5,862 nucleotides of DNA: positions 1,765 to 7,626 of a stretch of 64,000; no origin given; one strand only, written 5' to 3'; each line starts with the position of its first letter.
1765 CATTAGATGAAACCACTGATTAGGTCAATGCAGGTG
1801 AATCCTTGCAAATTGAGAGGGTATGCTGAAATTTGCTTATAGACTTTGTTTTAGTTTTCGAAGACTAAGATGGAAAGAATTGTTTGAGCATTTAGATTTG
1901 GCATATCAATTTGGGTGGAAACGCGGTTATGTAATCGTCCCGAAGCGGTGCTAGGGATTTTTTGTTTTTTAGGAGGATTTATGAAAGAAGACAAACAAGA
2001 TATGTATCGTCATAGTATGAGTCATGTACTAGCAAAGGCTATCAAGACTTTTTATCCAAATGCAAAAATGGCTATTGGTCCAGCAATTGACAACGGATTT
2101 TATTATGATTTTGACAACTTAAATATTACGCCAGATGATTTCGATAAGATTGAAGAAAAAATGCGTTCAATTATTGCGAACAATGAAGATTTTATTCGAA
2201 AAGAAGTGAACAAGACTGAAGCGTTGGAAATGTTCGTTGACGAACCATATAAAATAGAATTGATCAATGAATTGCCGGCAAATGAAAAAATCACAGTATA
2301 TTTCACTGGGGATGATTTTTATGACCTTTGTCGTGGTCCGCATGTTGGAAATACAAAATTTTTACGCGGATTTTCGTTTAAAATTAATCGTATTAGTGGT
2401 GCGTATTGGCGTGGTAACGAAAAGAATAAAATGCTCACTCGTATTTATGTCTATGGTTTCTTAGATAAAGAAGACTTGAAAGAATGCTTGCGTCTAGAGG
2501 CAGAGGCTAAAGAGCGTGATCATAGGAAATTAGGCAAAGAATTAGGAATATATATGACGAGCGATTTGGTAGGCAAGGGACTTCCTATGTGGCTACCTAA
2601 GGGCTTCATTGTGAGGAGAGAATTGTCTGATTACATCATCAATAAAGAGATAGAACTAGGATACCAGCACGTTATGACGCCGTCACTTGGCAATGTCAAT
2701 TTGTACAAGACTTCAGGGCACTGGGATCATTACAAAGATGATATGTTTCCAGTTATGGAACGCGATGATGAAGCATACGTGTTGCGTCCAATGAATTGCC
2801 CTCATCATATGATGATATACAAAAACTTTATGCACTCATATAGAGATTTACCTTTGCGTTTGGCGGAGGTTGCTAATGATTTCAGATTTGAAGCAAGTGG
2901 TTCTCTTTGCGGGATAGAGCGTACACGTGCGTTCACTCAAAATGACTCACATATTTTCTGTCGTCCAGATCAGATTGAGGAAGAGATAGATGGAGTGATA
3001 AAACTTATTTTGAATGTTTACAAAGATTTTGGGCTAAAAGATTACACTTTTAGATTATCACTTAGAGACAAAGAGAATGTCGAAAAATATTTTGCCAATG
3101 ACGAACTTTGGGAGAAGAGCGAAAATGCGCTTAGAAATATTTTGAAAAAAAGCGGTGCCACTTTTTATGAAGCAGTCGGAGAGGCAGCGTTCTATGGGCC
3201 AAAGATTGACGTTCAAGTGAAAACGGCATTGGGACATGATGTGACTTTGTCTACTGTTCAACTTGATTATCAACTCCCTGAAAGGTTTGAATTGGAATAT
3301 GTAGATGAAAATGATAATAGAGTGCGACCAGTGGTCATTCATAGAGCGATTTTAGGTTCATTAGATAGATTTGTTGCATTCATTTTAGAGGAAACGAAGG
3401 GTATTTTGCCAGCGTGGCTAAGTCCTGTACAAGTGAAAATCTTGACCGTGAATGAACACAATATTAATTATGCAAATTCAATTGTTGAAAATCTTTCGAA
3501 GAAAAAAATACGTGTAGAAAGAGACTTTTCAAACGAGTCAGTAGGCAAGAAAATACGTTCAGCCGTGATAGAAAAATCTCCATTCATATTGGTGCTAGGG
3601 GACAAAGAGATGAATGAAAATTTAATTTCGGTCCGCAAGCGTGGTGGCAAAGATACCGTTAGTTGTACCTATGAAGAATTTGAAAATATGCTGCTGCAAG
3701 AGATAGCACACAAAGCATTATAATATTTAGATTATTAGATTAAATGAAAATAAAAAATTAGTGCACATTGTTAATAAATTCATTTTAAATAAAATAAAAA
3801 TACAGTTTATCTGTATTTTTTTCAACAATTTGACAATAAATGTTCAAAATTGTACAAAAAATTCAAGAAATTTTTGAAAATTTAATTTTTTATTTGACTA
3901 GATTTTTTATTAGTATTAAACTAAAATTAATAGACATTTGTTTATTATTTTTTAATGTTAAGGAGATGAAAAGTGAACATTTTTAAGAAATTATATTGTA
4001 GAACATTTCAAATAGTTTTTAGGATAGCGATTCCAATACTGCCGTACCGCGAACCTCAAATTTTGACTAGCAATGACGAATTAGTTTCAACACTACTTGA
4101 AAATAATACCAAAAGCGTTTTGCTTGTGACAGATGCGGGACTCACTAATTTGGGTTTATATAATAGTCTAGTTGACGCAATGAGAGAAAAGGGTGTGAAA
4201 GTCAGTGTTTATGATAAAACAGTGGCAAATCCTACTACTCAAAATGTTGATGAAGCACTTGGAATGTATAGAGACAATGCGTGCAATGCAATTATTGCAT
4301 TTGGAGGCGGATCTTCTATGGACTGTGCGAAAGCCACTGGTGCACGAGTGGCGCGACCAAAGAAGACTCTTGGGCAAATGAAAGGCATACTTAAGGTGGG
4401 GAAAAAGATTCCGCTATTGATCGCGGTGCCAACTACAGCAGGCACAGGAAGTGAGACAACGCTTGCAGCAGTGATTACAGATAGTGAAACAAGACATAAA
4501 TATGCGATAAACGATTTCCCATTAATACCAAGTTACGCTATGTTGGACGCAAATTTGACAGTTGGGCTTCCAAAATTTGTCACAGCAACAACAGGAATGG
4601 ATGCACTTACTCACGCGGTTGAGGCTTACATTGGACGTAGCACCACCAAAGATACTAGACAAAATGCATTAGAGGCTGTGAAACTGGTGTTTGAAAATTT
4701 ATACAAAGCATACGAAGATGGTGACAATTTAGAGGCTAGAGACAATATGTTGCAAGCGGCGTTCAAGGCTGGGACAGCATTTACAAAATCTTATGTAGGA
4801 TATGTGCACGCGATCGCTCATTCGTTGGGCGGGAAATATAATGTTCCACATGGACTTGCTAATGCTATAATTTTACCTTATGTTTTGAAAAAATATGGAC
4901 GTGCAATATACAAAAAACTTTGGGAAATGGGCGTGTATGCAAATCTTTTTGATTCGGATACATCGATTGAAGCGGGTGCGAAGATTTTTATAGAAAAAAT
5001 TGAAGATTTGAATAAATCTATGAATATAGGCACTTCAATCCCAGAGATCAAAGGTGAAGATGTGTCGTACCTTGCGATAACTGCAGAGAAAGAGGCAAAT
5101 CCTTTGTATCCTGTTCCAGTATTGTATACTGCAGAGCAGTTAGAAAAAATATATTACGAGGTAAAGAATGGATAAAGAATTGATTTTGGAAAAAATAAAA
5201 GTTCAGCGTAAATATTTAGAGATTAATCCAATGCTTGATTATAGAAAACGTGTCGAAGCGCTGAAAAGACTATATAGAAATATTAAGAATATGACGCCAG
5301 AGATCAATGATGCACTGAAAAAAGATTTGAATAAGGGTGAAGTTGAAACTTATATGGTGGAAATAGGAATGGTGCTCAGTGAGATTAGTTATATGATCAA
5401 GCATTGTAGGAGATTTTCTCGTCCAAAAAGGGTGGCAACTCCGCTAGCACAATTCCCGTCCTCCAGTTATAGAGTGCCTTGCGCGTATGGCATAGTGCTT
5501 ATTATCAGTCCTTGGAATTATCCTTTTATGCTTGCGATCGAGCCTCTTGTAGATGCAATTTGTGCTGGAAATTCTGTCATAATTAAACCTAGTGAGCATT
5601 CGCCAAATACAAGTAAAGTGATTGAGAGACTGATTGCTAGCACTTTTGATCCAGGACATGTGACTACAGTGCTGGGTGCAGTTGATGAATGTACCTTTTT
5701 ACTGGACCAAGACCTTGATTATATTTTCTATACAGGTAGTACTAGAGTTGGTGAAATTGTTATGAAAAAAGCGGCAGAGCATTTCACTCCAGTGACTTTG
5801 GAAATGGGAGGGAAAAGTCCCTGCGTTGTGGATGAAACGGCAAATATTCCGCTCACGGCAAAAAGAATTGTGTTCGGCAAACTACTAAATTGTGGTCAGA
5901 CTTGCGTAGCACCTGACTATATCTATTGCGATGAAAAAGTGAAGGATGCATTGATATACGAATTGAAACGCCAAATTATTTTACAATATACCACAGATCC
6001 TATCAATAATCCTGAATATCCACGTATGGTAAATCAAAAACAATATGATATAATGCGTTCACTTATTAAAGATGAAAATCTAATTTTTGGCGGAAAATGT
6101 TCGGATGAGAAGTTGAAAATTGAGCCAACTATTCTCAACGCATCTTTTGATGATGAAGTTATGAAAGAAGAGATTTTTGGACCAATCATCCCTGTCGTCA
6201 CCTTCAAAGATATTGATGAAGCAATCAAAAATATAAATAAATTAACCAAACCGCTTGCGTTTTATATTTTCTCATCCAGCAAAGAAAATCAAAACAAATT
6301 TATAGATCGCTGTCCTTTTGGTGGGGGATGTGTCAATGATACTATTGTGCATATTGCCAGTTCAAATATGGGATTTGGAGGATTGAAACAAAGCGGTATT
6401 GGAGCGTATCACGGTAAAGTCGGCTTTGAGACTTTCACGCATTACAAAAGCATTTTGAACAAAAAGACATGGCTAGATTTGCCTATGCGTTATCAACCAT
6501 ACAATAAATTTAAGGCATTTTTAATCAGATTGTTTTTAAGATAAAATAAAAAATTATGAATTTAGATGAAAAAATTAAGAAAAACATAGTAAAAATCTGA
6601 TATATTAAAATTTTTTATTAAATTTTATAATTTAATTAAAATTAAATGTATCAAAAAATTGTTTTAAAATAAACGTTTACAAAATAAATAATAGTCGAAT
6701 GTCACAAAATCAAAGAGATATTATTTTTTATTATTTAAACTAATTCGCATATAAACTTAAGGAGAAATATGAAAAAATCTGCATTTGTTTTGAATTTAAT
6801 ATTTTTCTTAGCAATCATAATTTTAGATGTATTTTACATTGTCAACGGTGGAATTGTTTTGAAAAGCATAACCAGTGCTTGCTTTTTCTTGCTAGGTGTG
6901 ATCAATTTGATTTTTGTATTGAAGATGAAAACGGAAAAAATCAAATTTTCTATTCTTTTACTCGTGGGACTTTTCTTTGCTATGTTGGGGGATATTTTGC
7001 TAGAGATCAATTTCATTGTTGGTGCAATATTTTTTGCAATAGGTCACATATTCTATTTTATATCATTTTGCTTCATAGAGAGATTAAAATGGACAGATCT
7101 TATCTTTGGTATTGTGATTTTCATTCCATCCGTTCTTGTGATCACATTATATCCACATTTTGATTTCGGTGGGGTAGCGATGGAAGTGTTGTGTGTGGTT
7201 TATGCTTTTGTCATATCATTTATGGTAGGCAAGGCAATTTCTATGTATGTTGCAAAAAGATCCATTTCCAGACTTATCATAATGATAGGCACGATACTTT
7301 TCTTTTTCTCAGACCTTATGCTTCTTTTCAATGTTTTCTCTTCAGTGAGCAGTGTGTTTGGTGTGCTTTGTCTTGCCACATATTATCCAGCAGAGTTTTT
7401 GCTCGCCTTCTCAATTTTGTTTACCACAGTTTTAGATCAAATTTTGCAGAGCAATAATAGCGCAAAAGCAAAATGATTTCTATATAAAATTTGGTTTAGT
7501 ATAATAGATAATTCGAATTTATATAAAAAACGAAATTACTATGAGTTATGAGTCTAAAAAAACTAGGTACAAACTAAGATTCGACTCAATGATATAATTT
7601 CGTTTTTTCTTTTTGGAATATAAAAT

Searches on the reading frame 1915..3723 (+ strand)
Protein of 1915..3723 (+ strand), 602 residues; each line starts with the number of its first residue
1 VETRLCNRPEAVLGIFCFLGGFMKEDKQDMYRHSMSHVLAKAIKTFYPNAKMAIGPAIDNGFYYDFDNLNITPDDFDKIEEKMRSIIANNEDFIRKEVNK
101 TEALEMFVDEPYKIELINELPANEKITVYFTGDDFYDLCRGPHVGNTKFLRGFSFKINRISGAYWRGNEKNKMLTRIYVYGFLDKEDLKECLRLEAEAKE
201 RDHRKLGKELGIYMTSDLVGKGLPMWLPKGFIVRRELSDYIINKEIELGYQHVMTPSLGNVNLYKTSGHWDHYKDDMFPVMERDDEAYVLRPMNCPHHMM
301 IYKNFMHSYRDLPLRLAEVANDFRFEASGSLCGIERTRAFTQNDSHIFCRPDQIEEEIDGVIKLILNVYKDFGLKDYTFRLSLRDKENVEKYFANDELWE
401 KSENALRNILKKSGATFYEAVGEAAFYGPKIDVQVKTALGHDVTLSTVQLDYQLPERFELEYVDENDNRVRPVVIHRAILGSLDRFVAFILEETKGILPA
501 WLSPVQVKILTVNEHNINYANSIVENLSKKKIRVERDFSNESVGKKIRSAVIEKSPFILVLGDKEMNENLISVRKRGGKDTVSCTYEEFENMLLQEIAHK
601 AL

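Call 46: search_protein_families(library=pfam, proteins=[window:1915-3723:+], max_evalue=0.00001)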
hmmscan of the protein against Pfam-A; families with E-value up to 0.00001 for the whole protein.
window:1915-3723:+ (602 aa): 3 families
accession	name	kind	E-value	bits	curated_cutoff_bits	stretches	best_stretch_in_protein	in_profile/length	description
PF00587.30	tRNA-synt_2b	-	1.3e-40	139.8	29.3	1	281-493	4-178/179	tRNA synthetase class II core domain (G, H, P, S and T)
PF03129.25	HGTP_anticodon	-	7.6e-17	61.7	21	1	506-595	1-93/94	Anticodon binding domain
PF07973.19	tRNA_SAD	-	3.2e-13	49.9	24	1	126-178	1-44/44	Threonyl and Alanyl tRNA synthetase second additional domain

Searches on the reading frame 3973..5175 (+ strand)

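Call 46: search_protein_families(library=pfam, proteins=[window:3973-5175:+], max_evalue=0.00001)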
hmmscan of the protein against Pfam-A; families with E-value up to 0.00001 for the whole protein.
window:3973-5175:+ (400 aa): 3 families
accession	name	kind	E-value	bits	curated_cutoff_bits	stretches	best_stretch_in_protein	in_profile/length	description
PF25137.1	ADH_Fe_C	-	2.7e-43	148.4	27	1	204-394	1-190/194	Fe-containing alcohol dehydrogenase family, C-terminal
PF00465.25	Fe-ADH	-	1e-42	146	31.3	1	39-192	15-167/168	Iron-containing alcohol dehydrogenase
PF13685.12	Fe-ADH_2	-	3.3e-08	34.1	28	1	40-127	13-98/149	Iron-containing alcohol dehydrogenase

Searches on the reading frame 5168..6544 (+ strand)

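Call 46: search_protein_families(library=pfam, proteins=[window:5168-6544:+], max_evalue=0.00001)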
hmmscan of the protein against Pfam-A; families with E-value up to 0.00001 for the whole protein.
window:5168-6544:+ (458 aa): 1 family
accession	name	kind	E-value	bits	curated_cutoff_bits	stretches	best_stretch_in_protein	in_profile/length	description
PF00171.27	Aldedh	-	3.7e-79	266.9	23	1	24-429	49-461/461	Aldehyde dehydrogenase family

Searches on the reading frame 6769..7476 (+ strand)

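Call 46: search_protein_families(library=pfam, proteins=[window:6769-7476:+], max_evalue=0.00001)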
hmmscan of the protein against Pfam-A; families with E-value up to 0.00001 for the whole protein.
window:6769-7476:+ (235 aa): 1 family
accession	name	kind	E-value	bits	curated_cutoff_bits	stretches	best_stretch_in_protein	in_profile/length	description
PF07947.19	YhhN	-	4.5e-25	88.8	25.6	1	47-216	13-182/182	YhhN family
